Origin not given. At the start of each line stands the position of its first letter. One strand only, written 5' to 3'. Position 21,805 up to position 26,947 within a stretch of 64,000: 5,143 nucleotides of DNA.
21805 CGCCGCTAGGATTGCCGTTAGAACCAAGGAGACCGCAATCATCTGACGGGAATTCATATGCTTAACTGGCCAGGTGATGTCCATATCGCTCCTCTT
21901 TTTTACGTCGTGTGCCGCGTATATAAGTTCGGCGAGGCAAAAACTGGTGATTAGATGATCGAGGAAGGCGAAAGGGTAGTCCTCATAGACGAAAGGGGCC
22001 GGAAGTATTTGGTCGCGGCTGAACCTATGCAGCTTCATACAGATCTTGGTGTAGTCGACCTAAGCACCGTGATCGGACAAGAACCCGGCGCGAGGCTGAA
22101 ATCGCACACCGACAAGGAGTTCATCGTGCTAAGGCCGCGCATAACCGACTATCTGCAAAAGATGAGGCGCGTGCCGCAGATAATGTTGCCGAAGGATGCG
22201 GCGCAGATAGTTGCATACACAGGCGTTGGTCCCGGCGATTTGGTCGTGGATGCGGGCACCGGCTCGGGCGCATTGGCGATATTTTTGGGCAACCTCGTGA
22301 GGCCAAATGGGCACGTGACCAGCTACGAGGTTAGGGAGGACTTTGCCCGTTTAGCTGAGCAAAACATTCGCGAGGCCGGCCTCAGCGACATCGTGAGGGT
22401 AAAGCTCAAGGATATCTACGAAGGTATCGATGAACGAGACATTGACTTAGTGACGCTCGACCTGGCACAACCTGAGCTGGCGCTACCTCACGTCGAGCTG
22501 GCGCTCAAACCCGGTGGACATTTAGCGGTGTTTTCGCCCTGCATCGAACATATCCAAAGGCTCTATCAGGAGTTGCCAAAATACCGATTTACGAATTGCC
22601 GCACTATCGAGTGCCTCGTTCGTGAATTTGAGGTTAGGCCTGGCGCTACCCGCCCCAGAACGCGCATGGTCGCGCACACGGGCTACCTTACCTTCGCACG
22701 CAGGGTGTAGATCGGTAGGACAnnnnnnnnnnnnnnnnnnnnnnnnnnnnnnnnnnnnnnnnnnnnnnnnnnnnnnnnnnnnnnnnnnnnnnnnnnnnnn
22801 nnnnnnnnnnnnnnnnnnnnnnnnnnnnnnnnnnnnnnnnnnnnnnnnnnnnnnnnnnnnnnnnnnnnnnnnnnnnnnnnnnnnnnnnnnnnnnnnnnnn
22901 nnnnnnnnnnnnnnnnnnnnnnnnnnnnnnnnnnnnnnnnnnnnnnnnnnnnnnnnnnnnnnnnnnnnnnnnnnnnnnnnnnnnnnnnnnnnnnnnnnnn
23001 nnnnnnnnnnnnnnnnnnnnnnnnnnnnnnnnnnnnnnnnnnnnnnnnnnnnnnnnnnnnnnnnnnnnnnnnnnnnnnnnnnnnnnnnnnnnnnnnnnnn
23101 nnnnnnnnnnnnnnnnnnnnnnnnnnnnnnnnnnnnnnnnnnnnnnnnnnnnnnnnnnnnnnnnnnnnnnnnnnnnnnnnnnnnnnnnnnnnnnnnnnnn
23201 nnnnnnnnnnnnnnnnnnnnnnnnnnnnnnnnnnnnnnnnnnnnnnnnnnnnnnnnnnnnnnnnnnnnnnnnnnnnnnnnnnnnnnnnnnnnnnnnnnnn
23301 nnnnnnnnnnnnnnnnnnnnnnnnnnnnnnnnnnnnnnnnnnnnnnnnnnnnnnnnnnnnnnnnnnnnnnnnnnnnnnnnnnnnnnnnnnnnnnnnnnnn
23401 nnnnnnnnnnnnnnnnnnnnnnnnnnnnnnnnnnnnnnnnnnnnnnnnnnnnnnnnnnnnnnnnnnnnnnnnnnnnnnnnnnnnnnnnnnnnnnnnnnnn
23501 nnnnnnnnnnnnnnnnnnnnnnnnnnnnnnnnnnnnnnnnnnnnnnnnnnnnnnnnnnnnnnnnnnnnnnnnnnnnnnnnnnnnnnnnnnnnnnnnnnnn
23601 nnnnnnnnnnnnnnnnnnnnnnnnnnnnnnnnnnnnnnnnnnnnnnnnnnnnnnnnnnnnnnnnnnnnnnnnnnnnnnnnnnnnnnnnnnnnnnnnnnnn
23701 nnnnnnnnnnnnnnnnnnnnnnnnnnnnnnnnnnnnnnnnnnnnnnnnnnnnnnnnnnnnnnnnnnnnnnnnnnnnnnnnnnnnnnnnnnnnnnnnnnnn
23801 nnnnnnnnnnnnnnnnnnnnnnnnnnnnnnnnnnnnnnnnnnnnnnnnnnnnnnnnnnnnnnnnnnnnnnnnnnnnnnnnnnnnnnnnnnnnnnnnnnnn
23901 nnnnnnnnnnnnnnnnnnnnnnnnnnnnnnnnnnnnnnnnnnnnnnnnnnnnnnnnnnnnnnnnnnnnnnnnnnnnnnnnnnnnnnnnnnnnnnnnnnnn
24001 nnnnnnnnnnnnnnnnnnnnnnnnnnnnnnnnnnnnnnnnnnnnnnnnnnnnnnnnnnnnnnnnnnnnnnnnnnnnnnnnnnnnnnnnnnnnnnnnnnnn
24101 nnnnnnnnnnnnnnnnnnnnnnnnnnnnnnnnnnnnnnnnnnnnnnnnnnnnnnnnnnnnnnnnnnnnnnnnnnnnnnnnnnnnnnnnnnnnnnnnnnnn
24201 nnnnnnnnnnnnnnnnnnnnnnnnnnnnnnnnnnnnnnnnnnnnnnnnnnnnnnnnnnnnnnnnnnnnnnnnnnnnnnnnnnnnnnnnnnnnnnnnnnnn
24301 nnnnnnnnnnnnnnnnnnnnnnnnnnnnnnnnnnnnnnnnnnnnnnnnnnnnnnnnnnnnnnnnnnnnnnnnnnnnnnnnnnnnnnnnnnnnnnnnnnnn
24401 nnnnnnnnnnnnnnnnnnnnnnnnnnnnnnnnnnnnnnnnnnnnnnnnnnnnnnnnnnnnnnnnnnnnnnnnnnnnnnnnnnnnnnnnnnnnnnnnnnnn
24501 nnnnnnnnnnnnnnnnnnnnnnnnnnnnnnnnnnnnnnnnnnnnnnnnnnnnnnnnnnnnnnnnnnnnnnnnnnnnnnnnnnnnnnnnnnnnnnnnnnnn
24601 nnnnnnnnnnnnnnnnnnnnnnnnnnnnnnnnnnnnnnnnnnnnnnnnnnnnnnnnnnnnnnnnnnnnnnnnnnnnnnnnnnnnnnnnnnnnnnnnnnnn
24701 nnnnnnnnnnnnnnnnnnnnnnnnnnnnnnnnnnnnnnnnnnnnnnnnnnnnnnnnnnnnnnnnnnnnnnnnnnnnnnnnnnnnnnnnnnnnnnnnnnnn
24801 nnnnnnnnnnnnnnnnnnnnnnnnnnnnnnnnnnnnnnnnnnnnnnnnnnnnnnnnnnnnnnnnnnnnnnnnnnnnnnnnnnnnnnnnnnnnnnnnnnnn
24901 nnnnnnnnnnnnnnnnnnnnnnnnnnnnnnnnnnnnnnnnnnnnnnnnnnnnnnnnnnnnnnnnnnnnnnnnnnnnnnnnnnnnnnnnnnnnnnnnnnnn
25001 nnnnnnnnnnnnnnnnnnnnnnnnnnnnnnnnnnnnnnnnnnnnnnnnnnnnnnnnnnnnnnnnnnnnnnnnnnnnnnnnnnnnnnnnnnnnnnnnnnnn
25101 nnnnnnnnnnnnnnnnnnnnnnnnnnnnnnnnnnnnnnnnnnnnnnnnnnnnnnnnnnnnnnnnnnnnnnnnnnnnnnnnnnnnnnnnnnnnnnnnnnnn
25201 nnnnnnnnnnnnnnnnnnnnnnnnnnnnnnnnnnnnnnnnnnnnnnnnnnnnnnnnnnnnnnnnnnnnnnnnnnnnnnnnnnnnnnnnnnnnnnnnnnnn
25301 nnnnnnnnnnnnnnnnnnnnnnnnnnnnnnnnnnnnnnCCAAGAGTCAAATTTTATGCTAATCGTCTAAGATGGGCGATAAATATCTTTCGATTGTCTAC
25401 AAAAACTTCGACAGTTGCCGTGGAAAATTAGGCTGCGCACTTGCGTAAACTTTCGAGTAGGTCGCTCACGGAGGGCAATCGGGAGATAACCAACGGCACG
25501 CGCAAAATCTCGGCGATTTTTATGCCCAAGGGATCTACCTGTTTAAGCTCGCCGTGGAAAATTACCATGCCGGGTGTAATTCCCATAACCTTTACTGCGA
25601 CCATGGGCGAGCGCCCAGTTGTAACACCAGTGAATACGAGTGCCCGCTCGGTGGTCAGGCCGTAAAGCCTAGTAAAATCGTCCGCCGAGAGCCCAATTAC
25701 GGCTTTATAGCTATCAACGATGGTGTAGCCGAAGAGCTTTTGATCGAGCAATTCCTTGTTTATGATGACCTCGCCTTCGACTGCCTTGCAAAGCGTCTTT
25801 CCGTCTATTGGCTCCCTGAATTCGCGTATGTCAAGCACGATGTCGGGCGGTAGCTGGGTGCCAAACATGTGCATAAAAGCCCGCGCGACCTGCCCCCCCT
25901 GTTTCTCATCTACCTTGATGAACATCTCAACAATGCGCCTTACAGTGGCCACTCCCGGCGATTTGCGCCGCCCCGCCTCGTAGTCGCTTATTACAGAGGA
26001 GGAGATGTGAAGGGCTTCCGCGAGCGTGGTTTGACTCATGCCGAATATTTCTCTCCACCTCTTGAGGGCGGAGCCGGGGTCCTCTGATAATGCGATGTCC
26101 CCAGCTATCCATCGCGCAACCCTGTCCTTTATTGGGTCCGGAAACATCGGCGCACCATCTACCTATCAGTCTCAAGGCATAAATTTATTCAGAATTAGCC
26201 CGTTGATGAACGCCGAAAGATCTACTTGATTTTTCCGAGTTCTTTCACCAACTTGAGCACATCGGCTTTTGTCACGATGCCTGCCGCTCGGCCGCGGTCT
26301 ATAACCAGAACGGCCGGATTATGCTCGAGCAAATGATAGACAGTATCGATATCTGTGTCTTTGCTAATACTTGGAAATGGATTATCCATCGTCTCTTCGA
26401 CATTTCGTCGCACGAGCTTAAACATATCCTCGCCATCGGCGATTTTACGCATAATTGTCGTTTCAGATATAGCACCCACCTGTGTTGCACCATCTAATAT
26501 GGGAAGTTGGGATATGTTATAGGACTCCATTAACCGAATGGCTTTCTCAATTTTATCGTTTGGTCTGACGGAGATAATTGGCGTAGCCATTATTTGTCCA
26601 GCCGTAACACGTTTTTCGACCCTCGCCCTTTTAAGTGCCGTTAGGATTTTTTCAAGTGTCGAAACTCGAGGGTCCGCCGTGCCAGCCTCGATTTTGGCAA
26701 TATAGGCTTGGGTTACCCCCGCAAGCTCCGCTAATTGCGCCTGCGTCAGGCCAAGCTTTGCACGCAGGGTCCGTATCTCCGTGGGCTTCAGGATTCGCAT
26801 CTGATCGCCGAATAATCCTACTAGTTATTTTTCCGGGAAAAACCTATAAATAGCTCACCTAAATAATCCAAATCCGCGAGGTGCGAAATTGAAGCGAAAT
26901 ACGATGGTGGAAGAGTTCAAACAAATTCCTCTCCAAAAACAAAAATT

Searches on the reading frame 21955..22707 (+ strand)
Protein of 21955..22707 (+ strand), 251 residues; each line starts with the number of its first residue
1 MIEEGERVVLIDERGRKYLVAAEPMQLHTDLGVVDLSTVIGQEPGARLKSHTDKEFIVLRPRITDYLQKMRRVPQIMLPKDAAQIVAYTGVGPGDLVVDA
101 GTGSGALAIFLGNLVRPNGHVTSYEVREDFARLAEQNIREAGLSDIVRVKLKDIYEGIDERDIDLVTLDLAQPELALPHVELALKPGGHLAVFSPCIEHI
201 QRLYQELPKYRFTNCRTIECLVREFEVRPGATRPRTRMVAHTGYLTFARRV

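Call 62: search_protein_families(library=pfam, proteins=[window:21955-22707:+], max_evalue=0.001)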
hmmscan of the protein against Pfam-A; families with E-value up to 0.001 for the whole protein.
window:21955-22707:+ (251 aa): 11 families
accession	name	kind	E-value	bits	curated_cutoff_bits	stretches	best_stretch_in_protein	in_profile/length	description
PF08704.16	GCD14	-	2.5e-35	122.7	26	1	74-228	21-180/247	tRNA methyltransferase complex GCD14 subunit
PF13847.12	Methyltransf_31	-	8.7e-11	42.1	27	1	96-206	6-125/145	Methyltransferase domain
PF01135.25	PCMT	-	5.5e-09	36.5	20.3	1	74-192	54-171/210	Protein-L-isoaspartate(D-aspartate) O-methyltransferase (PCMT)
PF14801.12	TrmI-like_N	-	1.6e-06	28.4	24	1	3-45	4-47/50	TrmI-like N-terminal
PF13649.12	Methyltransf_25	-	1e-05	26.5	27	1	97-188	1-97/97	Methyltransferase domain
PF08242.18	Methyltransf_12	-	1.6e-05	26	30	1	98-190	1-98/98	Methyltransferase domain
PF05175.20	MTS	-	6.2e-05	23.1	23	1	97-166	35-102/170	Methyltransferase small domain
PF13578.12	Methyltransf_24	-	8e-05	23.9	26.3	1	98-181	1-88/105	Methyltransferase domain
PF01209.24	Ubie_methyltran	-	0.00016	21.5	20.1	1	85-194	39-153/233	ubiE/COQ5 methyltransferase family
PF00398.26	RrnaAD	-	0.00062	19.4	24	1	82-149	19-80/263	Ribosomal RNA adenine dimethylase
PF08241.18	Methyltransf_11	-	0.00063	20.8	21.2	0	98-191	1-94/95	Methyltransferase domain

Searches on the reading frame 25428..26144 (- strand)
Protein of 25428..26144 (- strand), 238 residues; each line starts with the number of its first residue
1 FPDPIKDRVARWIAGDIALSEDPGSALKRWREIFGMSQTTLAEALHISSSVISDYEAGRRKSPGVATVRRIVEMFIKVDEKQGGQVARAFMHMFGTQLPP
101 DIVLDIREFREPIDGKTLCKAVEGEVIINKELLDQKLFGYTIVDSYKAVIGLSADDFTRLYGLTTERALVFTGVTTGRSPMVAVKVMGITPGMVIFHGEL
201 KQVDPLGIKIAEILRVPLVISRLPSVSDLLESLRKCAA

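Call 62: search_protein_families(library=pfam, proteins=[window:25428-26144:-], max_evalue=0.001)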
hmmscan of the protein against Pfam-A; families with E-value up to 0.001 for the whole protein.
window:25428-26144:- (238 aa): 3 families
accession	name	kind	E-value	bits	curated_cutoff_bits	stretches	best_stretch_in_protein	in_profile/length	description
PF01381.28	HTH_3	-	2.1e-10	40.9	23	1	27-74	1-47/55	Helix-turn-helix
PF13560.12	HTH_31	-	6e-09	36.5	27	1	24-73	3-52/64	Helix-turn-helix domain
PF12844.13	HTH_19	-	3e-06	27.5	30.2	1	24-75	1-51/64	Helix-turn-helix domain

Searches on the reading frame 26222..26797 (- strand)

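Call 62: search_protein_families(library=pfam, proteins=[window:26222-26797:-], max_evalue=0.001)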
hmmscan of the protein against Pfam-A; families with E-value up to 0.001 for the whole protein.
window:26222-26797:- (191 aa): 7 families
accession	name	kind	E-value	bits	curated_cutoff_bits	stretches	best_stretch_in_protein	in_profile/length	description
PF00571.33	CBS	-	4.4e-21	75.4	24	2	67-120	2-56/57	CBS domain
PF01381.28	HTH_3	-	2.1e-15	56.9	23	1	8-56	1-49/55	Helix-turn-helix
PF13560.12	HTH_31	-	3.5e-12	46.9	27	1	7-61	5-60/64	Helix-turn-helix domain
PF12844.13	HTH_19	-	5.2e-08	33.1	30.2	1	8-55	4-51/64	Helix-turn-helix domain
PF13443.12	HTH_26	-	5.3e-05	23.8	22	1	8-56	2-51/63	Cro/C1-type HTH DNA-binding domain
PF15731.11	MqsA_antitoxin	-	0.00021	21.9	30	1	3-57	69-122/131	Antitoxin component of bacterial toxin-antitoxin system, MqsA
PF17930.7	LpxI_N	-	0.00084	19.8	25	0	24-85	30-91/129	LpxI N-terminal domain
